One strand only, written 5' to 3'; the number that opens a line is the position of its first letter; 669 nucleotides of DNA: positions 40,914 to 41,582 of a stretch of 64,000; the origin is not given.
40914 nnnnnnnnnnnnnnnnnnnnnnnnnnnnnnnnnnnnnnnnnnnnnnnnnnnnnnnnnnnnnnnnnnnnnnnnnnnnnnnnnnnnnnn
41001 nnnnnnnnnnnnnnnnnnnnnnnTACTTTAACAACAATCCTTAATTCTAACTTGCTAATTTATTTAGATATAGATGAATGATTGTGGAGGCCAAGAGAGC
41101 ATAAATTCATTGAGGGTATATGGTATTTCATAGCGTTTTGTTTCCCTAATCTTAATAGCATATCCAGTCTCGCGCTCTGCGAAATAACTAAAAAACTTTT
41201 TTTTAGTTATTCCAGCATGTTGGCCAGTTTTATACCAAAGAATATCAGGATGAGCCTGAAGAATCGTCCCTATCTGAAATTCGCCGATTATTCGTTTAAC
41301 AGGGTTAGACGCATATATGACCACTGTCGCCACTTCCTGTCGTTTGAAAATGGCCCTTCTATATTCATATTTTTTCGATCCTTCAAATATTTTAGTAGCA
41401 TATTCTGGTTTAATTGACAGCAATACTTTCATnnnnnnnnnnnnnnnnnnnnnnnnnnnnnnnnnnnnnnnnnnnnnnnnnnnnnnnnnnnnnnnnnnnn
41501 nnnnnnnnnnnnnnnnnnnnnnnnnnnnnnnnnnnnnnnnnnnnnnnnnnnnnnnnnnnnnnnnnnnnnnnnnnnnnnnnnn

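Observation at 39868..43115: AT-rich island carrying a PIN/EVE-like + ASCH + membrane-protein operon: candidate modified-nucleic-acid-sensing defence module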

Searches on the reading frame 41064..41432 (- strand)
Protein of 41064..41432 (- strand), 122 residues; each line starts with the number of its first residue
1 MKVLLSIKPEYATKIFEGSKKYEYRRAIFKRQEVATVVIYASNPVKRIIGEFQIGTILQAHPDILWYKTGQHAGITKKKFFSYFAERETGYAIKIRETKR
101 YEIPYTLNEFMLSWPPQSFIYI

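Call 3: search_protein_families(library=pfam, proteins=[window:41064-41432:-], max_evalue=1)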
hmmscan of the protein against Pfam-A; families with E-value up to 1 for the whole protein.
window:41064-41432:- (122 aa): 3 families
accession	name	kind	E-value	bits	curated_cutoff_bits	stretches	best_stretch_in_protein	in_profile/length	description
PF04266.20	ASCH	-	3.3e-05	25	21.2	1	5-58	1-54/103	ASCH domain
PF17951.6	FAS_meander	-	0.045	14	23.1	1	19-49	16-46/146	Fatty acid synthase meander beta sheet domain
PF21778.2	DUF6873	-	0.18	11.5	27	1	57-99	33-75/228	Family of unknown function (DUF6873)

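Call 4: search_protein_families(library=padloc, proteins=[window:41064-41432:-], max_evalue=1)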
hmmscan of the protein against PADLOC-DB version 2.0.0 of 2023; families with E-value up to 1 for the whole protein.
window:41064-41432:- (122 aa): 3 families
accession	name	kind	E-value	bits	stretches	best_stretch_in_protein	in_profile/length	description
PDLC04425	PDC-M11B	-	6.9e-49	163.7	1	1-122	1-122/132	-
PDLC04424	PDC-M11B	-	7.4e-43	143.9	1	1-122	8-129/142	-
PDLC04423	PDC-M11B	-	5.3e-19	66.8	1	5-122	1-118/164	-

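Call 5: search_protein_families(library=ncbifam, proteins=[window:41064-41432:-], max_evalue=1)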
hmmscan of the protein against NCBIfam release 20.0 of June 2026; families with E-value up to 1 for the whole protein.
window:41064-41432:- (122 aa): 1 family
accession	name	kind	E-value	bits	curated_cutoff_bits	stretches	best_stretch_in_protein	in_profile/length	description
NF008917.0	PRK12279.1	equivalog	6.4e-13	48.6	526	1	3-122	191-310/311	50S ribosomal protein L22/unknown domain fusion protein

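Call 65: search_solved_structures(query=window:41064-41432:-, max_evalue=10, show_alignments=3)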
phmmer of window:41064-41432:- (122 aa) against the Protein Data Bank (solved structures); distinct sequences matched with E-value up to 10: 5.
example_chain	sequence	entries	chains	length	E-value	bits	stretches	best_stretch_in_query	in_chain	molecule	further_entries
5gus_A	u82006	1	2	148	8.9e-12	48.4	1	3-118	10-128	Helix-turn-helix domain-containing protein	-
5guq_A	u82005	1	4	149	9.1e-12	48.3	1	3-118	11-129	Helix-turn-helix domain-containing protein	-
5y6c_A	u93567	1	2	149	1.4e-11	47.7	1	3-100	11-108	Helix-turn-helix domain-containing protein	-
5y6b_A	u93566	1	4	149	3.3e-11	46.5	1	3-118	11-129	Helix-turn-helix domain-containing protein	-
5gvq_A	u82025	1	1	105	1.2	12.4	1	53-109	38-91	Splicing factor 3B subunit 4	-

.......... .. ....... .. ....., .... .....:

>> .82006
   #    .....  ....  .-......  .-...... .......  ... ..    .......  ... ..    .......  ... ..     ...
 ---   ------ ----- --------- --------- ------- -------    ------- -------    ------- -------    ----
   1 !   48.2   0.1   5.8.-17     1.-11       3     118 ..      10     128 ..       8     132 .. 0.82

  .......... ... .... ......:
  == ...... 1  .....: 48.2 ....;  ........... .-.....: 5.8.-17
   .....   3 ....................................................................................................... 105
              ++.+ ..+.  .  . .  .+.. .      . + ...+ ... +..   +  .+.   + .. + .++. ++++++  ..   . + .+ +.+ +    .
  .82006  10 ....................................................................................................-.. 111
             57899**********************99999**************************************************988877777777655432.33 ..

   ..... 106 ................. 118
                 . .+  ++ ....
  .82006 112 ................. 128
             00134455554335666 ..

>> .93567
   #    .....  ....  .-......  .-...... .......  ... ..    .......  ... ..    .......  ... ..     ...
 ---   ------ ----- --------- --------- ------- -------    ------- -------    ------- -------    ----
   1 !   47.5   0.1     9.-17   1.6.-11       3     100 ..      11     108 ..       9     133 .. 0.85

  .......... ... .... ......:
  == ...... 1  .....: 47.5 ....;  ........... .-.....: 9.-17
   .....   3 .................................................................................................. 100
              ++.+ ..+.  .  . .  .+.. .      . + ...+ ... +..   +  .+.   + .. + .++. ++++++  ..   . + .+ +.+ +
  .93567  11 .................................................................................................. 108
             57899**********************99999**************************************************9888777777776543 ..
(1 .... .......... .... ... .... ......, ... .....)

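Call 81: search_protein_families(library=phrogs, proteins=[window:41064-41432:-], max_evalue=0.01)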
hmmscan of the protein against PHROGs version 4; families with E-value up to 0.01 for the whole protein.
window:41064-41432:- (122 aa): 2 families
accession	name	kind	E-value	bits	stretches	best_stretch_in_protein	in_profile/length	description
phrog_3136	-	unknown function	2.6e-44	151.5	1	1-122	3-125/134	-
phrog_11553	-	unknown function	3.4e-16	60.4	1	3-121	138-260/278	-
